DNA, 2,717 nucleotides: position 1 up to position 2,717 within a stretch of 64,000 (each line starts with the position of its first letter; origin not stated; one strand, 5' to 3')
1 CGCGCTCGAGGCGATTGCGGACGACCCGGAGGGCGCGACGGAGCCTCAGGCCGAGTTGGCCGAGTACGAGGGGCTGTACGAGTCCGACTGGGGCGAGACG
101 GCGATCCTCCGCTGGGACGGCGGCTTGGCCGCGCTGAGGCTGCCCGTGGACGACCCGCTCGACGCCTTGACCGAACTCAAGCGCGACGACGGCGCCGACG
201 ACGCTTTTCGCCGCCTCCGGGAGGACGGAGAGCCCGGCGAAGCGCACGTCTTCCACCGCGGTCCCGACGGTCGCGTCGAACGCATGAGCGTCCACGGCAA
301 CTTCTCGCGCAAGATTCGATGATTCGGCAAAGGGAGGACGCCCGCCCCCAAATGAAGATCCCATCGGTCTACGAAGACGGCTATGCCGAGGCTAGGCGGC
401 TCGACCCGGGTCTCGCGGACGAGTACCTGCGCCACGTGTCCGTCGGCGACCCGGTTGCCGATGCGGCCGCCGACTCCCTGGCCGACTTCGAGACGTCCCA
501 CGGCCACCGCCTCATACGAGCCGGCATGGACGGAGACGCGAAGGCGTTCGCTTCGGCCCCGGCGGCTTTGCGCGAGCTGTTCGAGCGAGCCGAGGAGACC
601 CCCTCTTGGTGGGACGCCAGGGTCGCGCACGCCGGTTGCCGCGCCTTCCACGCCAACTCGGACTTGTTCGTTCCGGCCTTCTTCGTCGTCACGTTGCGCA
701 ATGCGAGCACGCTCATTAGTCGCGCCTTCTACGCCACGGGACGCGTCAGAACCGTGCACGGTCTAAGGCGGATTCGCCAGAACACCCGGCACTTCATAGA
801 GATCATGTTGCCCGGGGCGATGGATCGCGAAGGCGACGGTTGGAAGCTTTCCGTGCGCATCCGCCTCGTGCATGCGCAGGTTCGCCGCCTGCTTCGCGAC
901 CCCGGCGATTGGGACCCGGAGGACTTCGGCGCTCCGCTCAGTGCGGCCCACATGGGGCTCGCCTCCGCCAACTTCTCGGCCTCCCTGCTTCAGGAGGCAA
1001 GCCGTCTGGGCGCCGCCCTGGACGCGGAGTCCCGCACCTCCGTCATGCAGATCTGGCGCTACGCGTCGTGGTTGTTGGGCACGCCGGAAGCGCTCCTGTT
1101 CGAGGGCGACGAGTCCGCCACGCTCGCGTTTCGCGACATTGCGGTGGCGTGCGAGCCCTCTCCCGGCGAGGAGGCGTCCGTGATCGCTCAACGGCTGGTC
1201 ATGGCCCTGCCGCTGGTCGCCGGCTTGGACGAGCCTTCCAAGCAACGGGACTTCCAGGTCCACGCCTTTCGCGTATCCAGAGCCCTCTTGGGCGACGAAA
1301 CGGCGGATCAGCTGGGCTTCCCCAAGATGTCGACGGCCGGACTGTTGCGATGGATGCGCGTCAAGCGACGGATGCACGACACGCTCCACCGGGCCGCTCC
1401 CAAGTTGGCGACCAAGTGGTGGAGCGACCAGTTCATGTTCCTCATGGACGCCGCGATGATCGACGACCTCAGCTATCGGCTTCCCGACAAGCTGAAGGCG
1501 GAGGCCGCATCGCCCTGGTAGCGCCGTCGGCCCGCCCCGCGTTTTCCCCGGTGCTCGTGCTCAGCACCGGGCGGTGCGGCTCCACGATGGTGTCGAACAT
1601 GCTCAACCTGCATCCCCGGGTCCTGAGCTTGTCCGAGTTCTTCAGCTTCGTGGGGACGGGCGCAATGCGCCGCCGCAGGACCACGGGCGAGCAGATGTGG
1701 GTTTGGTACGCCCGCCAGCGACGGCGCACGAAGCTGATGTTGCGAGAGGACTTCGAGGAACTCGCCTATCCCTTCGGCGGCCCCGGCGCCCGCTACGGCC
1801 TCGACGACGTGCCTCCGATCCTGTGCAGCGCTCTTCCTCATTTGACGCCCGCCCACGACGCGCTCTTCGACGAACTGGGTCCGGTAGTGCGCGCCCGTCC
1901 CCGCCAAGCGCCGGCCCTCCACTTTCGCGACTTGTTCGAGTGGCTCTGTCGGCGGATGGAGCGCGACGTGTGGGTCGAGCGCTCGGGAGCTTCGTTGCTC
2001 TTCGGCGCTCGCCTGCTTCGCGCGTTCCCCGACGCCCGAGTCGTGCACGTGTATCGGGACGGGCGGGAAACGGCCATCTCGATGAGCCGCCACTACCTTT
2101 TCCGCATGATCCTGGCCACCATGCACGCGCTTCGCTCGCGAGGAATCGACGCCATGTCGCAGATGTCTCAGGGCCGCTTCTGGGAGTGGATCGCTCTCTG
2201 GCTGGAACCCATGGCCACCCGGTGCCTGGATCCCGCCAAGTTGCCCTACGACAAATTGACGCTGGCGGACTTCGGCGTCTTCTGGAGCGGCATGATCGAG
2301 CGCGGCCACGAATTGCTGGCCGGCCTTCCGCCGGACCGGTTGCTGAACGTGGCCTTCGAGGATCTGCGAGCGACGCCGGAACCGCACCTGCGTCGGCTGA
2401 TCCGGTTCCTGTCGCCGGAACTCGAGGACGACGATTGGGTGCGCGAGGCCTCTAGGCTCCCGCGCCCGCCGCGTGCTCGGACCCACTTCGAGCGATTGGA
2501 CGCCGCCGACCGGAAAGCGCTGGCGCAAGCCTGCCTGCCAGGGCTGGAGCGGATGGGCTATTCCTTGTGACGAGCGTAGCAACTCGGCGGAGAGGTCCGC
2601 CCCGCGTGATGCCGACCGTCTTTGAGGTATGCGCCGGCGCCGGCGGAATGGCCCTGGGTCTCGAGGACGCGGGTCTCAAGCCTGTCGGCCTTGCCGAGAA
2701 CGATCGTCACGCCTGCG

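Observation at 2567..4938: Type II R-M operon (C5-methyltransferase, NgoMIV-family endonuclease, Vsr) translationally coupled into an upstream metabolic operon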

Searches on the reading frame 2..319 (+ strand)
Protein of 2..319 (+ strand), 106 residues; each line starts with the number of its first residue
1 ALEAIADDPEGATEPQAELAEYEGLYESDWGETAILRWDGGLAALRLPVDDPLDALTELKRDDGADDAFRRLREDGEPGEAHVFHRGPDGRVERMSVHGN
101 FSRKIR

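Call 4: search_protein_families(library=pfam, proteins=[window:2-319:+], max_evalue=0.01)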
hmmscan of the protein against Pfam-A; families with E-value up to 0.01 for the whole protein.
window:2-319:+ (106 aa): 1 family
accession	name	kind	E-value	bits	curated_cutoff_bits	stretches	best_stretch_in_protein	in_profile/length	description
PF11954.13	DUF3471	-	4.4e-05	24.3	29.3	1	11-101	4-92/103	Domain of unknown function (DUF3471)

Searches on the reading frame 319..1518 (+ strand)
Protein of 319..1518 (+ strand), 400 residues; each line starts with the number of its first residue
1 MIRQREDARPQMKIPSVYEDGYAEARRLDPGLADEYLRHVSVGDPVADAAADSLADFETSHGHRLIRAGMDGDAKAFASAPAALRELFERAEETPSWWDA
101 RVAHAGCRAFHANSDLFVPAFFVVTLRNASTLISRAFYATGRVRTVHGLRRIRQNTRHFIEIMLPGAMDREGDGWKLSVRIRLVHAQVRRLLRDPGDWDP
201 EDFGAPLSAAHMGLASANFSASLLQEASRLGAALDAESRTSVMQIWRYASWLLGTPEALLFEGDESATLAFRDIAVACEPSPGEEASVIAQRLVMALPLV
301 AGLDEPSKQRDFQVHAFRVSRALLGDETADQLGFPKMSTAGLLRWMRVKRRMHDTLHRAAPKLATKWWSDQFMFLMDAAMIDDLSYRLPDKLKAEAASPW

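Call 4: search_protein_families(library=pfam, proteins=[window:319-1518:+], max_evalue=0.01)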
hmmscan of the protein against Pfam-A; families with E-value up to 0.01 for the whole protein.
window:319-1518:+ (400 aa): 1 family
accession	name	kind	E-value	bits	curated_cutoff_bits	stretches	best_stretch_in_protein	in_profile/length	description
PF09995.15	MPAB_Lcp_cat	-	2.7e-16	60.8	23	1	113-347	7-223/231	ER-bound oxygenase mpaB/B'/Rubber oxygenase, catalytic domain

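Call 43: find_homologous_proteins(query=window:352-1518:+, max_evalue=1e-40)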
Query window:352-1518:+ (389 aa): 871 proteins with E <= 1e-40 among 8000 candidates; the best 120 are listed.
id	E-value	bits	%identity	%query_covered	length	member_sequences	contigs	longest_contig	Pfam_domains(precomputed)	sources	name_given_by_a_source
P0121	8.7e-257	869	100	100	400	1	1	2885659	PF09995.16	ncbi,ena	-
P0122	1.3e-228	777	88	100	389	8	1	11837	PF09995.16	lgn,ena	-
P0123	6.8e-222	754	85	100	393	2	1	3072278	PF09995.16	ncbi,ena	-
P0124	1.4e-211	721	81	100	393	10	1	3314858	PF09995.16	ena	-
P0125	3.8e-190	650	74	100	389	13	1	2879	PF09995.16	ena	-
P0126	7.5e-181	619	70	100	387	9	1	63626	PF09995.16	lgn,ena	-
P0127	7.1e-165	567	66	100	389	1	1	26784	PF09995.16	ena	-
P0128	1.7e-163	562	65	100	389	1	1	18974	PF09995.16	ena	-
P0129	1.8e-163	562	65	100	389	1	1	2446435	PF09995.16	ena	-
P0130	2.0e-163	562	65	100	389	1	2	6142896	PF09995.16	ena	-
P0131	5.2e-163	561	65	100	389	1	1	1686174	PF09995.16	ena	-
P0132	1.3e-162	559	65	100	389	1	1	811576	PF09995.16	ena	-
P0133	1.5e-162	559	65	100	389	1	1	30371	PF09995.16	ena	-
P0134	1.8e-162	559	65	100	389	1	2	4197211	PF09995.16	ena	-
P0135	3.0e-162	558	65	100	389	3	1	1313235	PF09995.16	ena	-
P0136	3.1e-162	558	65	100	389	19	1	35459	PF09995.16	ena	-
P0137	3.2e-162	558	65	100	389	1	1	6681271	PF09995.16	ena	-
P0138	4.2e-162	558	65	100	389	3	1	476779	PF09995.16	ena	-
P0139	8.5e-162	557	65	100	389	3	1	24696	PF09995.16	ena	-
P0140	1.9e-161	556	64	100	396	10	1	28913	PF09995.16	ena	-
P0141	5.0e-161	554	63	100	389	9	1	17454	PF09995.16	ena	-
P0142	6.9e-161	554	64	100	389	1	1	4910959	PF09995.16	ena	-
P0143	1.8e-160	552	64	100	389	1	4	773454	PF09995.16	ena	-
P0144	3.8e-160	551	64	100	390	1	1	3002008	PF09995.16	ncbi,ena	-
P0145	5.0e-160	551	63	100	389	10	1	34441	PF09995.16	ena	-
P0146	8.0e-160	550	63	100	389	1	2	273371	PF09995.16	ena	-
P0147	8.9e-160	550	64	100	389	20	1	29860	PF09995.16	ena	-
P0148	2.5e-159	549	63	100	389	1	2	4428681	PF09995.16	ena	-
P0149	2.8e-159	548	63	100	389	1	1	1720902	PF09995.16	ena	-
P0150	7.6e-159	547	64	100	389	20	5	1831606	PF09995.16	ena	-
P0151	1.9e-158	546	64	100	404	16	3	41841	PF09995.16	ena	-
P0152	2.4e-158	545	61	100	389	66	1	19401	PF09995.16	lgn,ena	-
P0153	2.4e-158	545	63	100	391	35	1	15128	PF09995.16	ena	-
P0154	4.5e-158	544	63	100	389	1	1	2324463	PF09995.16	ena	-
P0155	8.1e-158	544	63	100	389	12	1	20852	PF09995.16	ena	-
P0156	8.6e-158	544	62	100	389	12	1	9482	PF09995.16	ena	-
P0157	2.3e-157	542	63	100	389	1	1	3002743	PF09995.16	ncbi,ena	-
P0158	2.4e-157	542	62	100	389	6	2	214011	PF09995.16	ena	-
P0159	4.1e-157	541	64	100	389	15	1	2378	PF09995.16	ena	-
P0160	8.9e-157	540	61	98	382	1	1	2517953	PF09995.16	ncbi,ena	-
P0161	1.3e-156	540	63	100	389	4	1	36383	PF09995.16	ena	-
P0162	1.5e-156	539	62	100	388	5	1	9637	PF09995.16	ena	-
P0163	3.6e-156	538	62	100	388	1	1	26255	PF09995.16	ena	-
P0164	3.8e-156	538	63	100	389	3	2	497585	PF09995.16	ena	-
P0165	5.3e-156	538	63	100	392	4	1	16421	PF09995.16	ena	-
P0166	7.8e-156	537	63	100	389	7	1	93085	PF09995.16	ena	-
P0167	1.5e-155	536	62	99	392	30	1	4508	PF09995.16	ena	-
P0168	3.5e-155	535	60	100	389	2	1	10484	PF09995.16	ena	-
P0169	4.3e-155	535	62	99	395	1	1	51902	PF09995.16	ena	-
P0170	5.1e-155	534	61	100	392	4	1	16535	PF09995.16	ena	-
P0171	9.1e-155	534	61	100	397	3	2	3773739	PF09995.16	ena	-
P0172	1.4e-154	533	62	100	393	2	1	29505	PF09995.16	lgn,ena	-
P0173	1.8e-154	533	64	100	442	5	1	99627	PF09995.16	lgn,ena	-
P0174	7.0e-154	531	63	100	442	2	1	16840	PF09995.16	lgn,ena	-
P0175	1.8e-153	529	60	100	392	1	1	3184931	PF09995.16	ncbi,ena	-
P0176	2.6e-153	529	61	100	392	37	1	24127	PF09995.16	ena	-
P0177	2.6e-153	529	62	100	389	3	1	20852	PF09995.16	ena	-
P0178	3.4e-153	528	62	100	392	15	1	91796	PF09995.16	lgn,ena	-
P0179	3.8e-153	528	61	100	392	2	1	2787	PF09995.16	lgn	-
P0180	1.2e-152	527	62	100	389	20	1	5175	PF09995.16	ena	-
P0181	8.8e-152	524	63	96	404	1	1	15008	PF09995.16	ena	-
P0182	1.5e-151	523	62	100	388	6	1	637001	PF09995.16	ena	-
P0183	2.1e-151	522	63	100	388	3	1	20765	PF09995.16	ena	-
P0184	1.0e-150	520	61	100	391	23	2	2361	PF09995.16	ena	-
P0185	1.0e-150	520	62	100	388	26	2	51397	PF09995.16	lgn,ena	-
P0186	1.2e-150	520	62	100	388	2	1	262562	PF09995.16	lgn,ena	-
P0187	1.5e-150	520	61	100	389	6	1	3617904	PF09995.16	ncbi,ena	-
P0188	2.9e-150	519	62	100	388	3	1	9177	PF09995.16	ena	-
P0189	1.0e-149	517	60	100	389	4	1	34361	PF09995.16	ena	-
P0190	1.1e-149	517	61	100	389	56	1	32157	PF09995.16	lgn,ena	-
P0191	2.3e-149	516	61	100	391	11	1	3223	PF09995.16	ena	-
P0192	2.9e-149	515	61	100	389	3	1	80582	PF09995.16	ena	-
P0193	4.0e-149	515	61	100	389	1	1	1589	PF09995.16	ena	-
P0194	5.0e-149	515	60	99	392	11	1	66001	PF09995.16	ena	-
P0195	6.7e-149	514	61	100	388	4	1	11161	PF09995.16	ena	-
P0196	2.0e-147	509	59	100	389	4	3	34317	PF09995.16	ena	-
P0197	4.3e-147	508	60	100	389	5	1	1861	PF09995.16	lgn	-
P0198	7.0e-147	508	61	100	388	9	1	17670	PF09995.16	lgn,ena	-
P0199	1.3e-146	507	59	99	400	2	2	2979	PF09995.16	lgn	-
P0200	2.4e-146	506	60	100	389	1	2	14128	PF09995.16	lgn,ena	-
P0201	2.6e-146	506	60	100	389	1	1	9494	PF09995.16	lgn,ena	-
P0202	3.0e-146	506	60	100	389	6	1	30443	PF09995.16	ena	-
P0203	5.7e-146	505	59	99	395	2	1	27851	PF09995.16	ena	-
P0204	1.8e-145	503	58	100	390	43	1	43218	PF09995.16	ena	-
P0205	4.7e-145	502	59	100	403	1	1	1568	PF09995.16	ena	-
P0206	1.0e-144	501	59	99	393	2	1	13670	PF09995.16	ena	-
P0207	1.2e-144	500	58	100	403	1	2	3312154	PF09995.16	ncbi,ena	-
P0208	3.3e-144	499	58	100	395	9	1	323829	PF09995.16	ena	-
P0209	3.5e-144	499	58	100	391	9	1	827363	PF09995.16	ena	-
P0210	5.7e-144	498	59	100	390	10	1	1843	PF09995.16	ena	-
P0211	6.4e-144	498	57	100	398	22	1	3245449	PF09995.16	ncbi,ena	-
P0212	1.3e-143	497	58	100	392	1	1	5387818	PF09995.16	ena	-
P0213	1.8e-143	496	57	100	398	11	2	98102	PF09995.16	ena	-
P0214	2.0e-143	496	61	99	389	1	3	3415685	PF09995.16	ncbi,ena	-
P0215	2.8e-143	496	58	100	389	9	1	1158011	PF09995.16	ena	-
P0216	4.8e-143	495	59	100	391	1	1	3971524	PF09995.16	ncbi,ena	-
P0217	5.1e-143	495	58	100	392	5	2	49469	PF09995.16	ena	-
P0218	5.5e-143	495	58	99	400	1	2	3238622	PF09995.16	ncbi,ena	-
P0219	1.5e-142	493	57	100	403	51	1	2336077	PF09995.16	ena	-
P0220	1.9e-142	493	57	100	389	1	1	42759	PF09995.16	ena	-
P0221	7.9e-142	491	60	100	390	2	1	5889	PF09995.16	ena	-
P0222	1.8e-141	490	57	100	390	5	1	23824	PF09995.16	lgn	-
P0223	2.5e-141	489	58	99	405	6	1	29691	PF09995.16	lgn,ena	-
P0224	4.6e-141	488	58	100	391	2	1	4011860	PF09995.16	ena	-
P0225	4.9e-141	488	57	100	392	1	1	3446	PF09995.16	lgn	-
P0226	8.5e-141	488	55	100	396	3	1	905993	PF09995.16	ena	-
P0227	1.2e-140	487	59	100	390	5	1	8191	PF09995.16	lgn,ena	-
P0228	1.7e-140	487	57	100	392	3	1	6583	PF09995.16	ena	-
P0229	2.4e-140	486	57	100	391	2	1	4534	PF09995.16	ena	-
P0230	2.7e-140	486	57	100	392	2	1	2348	PF09995.16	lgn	-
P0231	3.7e-140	486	56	100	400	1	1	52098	PF09995.16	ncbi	-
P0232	3.7e-140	486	57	100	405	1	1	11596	PF09995.16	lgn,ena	-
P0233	7.8e-139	481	57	100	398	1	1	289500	PF09995.16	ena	-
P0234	1.3e-138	480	53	99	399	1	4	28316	PF09995.16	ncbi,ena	-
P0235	1.4e-138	480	65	85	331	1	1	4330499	PF09995.16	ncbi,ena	-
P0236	2.4e-138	480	59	94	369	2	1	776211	PF09995.16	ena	-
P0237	5.3e-138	478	54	100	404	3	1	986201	PF09995.16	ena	-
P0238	5.4e-138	478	56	99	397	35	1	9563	PF09995.16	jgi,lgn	-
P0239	8.7e-138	478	55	99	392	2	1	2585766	PF09995.16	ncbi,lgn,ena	-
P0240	9.5e-138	478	56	100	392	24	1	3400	PF09995.16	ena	-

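Call 44: find_encoding_contigs(protein=P0123, flank=9000, max_places=2)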
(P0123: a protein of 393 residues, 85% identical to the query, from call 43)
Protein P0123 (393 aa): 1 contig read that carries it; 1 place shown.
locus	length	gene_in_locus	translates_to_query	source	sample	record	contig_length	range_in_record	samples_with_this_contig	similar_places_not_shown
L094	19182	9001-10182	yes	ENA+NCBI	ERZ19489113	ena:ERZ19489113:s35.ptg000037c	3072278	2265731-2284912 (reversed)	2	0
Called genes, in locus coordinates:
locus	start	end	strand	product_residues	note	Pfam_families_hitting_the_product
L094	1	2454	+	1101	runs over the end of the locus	PF00580:UvrD-helicase, PF13245:AAA_19, PF13361:UvrD_C, PF13538:UvrD_C_2 (faint)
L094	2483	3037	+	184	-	PF12893:Lumazine_bd_2 (weak)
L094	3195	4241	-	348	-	PF16370:MetallophosC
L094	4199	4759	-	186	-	PF16371:MetallophosN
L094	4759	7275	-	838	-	PF00082:Peptidase_S8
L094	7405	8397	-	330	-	PF20720:nSTAND3 (weak), PF00004:AAA, PF07728:AAA_5 (weak)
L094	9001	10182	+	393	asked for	PF09995:MPAB_Lcp_cat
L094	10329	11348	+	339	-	PF00685:Sulfotransfer_1 (faint), PF13469:Sulfotransfer_3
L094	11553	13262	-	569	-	PF14522:Cytochrome_C7 (faint), PF22113:Mtrc-MtrF_II-IV_dom (faint)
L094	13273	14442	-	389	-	PF00034:Cytochrom_C, PF13442:Cytochrome_CBB3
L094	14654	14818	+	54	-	-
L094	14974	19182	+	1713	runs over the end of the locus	PF17803:Cadherin_4 (faint), PF23592:Cadherin_CELSR2_9th (faint), PF00028:Cadherin, PF17963:Big_9 (weak)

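Call 45: find_encoding_contigs(protein=P0124, flank=9000, max_places=2)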
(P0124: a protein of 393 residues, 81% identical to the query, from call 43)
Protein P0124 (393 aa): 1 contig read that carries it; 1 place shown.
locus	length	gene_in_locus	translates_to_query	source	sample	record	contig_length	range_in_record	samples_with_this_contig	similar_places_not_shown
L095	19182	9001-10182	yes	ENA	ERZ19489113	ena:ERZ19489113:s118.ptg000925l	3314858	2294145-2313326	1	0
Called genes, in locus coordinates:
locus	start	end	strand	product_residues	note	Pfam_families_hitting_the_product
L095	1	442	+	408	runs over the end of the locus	PF13650:Asp_protease_2 (faint), PF13975:gag-asp_proteas (weak), PF18863:AbiJ_NTD4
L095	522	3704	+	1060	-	PF06634:DUF1156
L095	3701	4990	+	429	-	PF11398:DUF2813 (faint), PF13175:AAA_15 (weak), PF13304:AAA_21, PF13175:AAA_15 (weak)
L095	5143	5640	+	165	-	PF14103:DUF4276 (weak)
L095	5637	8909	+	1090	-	PF04465:DUF499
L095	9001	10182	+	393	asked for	PF09995:MPAB_Lcp_cat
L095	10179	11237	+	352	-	PF00685:Sulfotransfer_1 (faint), PF13469:Sulfotransfer_3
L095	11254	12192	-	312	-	PF03747:ADP_ribosyl_GH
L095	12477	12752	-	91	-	PF24696:UGSC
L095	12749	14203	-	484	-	-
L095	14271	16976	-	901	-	PF19313:DUF5916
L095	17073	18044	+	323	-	PF01678:DAP_epimerase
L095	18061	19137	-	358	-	PF03739:LptF_LptG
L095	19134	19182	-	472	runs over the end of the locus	PF03739:LptF_LptG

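Call 46: find_encoding_contigs(protein=P0122, flank=9000, max_places=2)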
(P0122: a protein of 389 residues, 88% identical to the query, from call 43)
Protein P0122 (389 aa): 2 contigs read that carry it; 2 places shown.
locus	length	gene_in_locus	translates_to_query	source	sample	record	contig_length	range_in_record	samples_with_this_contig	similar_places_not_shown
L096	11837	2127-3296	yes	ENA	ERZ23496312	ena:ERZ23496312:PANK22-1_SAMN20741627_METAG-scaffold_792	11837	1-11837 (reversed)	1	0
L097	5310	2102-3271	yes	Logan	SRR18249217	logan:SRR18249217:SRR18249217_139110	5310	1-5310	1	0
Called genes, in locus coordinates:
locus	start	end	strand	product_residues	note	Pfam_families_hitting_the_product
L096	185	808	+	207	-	-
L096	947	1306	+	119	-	PF01245:Ribosomal_L19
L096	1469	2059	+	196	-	PF01351:RNase_HII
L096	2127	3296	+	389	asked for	PF09995:MPAB_Lcp_cat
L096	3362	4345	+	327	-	PF13469:Sulfotransfer_3 (weak)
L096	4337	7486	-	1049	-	PF04313:HSDR_N, PF00270:DEAD, PF04851:ResIII, PF18766:SWI2_SNF2, PF22679:T1R_D3-like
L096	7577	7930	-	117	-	-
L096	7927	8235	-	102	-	-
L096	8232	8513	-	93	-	-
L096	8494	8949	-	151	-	-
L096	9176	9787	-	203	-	-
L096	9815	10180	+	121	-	-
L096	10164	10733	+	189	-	PF15731:MqsA_antitoxin, PF13560:HTH_31 (faint), PF01381:HTH_3, PF12844:HTH_19 (faint)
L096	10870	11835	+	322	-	?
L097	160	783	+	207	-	-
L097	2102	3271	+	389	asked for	PF09995:MPAB_Lcp_cat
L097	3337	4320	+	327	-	PF13469:Sulfotransfer_3 (weak)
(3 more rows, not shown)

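Call 48: search_protein_families(library=padloc, proteins=[window:352-1518:+], max_evalue=0.001)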
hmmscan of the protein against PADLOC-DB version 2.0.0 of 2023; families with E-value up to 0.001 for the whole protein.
window:352-1518:+ (389 aa): 0 families

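Call 62: find_encoding_contigs(protein=P0126, flank=8000, max_places=2)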
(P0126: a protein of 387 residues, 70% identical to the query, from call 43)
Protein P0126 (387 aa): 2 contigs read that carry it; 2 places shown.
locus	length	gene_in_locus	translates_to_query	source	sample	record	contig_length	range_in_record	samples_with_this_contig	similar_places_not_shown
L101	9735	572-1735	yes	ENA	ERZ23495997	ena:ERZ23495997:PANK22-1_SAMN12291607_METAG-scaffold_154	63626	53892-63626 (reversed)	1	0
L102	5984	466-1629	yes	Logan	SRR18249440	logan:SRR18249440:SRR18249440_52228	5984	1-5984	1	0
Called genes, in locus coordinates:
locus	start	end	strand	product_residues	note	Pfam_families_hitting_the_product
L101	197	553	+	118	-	PF00507:Oxidored_q4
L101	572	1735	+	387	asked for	PF09995:MPAB_Lcp_cat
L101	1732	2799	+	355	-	PF00685:Sulfotransfer_1 (faint), PF13469:Sulfotransfer_3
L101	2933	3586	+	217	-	PF01058:Oxidored_q6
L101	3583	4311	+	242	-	PF00329:Complex1_30kDa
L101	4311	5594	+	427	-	PF00346:Complex1_49kDa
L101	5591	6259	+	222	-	PF01257:2Fe-2S_thioredx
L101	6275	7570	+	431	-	PF01512:Complex1_51K, PF10531:SLBB, PF22461:SLBB_2, PF10589:NADH_4Fe-4S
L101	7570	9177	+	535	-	PF00111:Fer2, PF13510:Fer2_4, PF10588:NADH-G_4Fe-4S_3, PF22117:Fer4_Nqo3, PF04879:Molybdop_Fe4S4, PF22151:Fer4_NDSU1 (faint), PF00384:Molybdopterin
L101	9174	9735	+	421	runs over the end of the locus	PF00146:NADHdh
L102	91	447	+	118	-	PF00507:Oxidored_q4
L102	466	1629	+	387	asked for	PF09995:MPAB_Lcp_cat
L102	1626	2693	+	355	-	PF00685:Sulfotransfer_1 (faint), PF13469:Sulfotransfer_3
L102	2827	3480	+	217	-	PF01058:Oxidored_q6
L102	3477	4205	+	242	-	PF00329:Complex1_30kDa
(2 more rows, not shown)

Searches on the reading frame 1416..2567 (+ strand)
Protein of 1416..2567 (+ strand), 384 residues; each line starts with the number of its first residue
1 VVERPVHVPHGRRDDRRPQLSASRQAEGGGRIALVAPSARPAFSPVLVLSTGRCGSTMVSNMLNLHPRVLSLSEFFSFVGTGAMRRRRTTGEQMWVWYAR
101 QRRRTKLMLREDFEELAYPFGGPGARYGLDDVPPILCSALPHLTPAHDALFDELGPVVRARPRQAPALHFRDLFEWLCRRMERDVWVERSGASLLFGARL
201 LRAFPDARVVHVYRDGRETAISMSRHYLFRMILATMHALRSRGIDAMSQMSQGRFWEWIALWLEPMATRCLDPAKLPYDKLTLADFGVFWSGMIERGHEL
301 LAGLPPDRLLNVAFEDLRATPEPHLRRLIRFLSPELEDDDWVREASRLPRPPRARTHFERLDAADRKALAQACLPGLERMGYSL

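Call 4: search_protein_families(library=pfam, proteins=[window:1416-2567:+], max_evalue=0.01)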
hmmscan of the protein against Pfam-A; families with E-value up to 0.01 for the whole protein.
window:1416-2567:+ (384 aa): 3 families
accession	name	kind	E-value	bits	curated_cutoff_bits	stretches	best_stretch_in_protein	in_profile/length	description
PF13469.12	Sulfotransfer_3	-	4e-21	76.7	27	2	45-272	1-189/216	Sulfotransferase family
PF00685.33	Sulfotransfer_1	-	7e-07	29.3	22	1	205-339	89-186/255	Sulfotransferase domain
PF17784.7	Sulfotransfer_4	-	0.0032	17.8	22.8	0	193-239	77-123/215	Sulfotransferase domain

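Call 9: find_related_loci(query=window:1551-2567:+, collection=genome_contigs, flank=10000)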
Query window:1551-2567:+ (339 aa) in genome_contigs; peptide patterns used: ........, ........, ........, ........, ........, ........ (x = any residue, [..] = any of these).
77 stretches matched a pattern; 4 encode a relative of the query (tblastn E <= 1e-3); 4 distinct loci.
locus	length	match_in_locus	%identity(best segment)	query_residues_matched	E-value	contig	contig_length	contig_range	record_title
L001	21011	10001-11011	55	1-339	2e-120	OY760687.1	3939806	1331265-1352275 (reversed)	MAG: Dehalococcoidia bacterium isolate f61cd74f-1a2a-4ce7-9ca1-272438b93162 genome assembly, chromosome: 1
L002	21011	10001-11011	55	1-339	1e-119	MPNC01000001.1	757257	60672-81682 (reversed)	MAG: SAR202 cluster bacterium bin87 NODE_3_length_757257_cov_19.5237_ID_5, whole genome shotgun sequence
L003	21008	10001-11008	53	1-338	9e-117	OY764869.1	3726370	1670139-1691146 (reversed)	MAG: Dehalococcoidia bacterium isolate 68cf78b7-8a41-43a5-8848-46054f5a18e3 genome assembly, chromosome: 1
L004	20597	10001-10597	73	29-223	1e-95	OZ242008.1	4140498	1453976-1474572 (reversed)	MAG: Longimicrobiales bacterium isolate 272da3a6-e101-4ee2-9c66-5470dedc8fe0 genome assembly, chromosome: 1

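Call 48: search_protein_families(library=padloc, proteins=[window:1551-2567:+], max_evalue=0.001)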
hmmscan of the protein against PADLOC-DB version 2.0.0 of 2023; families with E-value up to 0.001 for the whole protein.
window:1551-2567:+ (339 aa): 0 families
